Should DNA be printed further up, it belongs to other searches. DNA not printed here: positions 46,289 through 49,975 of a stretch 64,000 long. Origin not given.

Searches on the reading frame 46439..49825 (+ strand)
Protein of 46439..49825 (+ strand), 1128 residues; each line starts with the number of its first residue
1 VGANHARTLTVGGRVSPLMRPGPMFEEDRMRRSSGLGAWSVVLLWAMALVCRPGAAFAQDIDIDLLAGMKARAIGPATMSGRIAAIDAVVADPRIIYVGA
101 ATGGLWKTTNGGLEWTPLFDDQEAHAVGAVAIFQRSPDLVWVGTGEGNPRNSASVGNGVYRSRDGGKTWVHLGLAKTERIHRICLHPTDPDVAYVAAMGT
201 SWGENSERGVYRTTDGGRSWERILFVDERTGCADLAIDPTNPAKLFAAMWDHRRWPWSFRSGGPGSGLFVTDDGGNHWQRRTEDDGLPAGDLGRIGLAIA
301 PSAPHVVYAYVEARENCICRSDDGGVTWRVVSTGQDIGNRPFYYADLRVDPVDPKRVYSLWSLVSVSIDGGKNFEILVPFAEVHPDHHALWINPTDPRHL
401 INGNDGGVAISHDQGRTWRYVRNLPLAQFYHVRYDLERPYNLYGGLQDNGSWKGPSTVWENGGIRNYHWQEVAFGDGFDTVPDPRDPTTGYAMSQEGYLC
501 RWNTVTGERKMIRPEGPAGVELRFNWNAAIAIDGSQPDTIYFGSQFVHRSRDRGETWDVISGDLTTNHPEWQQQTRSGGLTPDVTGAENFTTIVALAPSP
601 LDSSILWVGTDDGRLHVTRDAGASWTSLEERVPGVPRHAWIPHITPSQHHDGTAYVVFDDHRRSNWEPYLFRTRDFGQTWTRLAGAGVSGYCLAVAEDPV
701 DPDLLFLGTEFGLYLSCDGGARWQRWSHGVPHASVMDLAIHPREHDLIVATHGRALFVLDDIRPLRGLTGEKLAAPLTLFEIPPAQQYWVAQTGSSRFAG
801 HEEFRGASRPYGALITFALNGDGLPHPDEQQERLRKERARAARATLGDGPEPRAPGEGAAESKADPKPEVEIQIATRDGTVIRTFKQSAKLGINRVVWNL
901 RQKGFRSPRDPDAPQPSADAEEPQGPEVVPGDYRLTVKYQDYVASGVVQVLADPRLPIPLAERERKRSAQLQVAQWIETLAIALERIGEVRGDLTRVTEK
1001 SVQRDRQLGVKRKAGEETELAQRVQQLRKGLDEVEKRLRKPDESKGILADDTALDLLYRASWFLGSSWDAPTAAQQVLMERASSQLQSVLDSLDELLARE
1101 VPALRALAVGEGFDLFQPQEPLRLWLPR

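Call 7: search_protein_families(library=pfam, proteins=[window:46439-49825:+], max_evalue=0.01)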
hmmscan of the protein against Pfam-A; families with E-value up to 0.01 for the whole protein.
window:46439-49825:+ (1128 aa): 5 families
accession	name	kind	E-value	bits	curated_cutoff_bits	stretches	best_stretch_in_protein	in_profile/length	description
PF15902.12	Sortilin-Vps10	-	4e-26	92.2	33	3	159-281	3-112/446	Sortilin, neurotensin receptor 3,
PF02012.26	BNR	-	2.4e-13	48.3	27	0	160-169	1-10/12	BNR/Asp-box repeat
PF13088.12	BNR_2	-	7.3e-07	29.3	31.4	0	145-333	70-253/277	BNR repeat-like domain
PF15899.11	BNR_6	-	0.0014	19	27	0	160-172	2-14/14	BNR-Asp box repeat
PF24316.1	Tli3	-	0.0023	18.7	27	0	408-422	86-100/129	T6SS Tli3 immunity protein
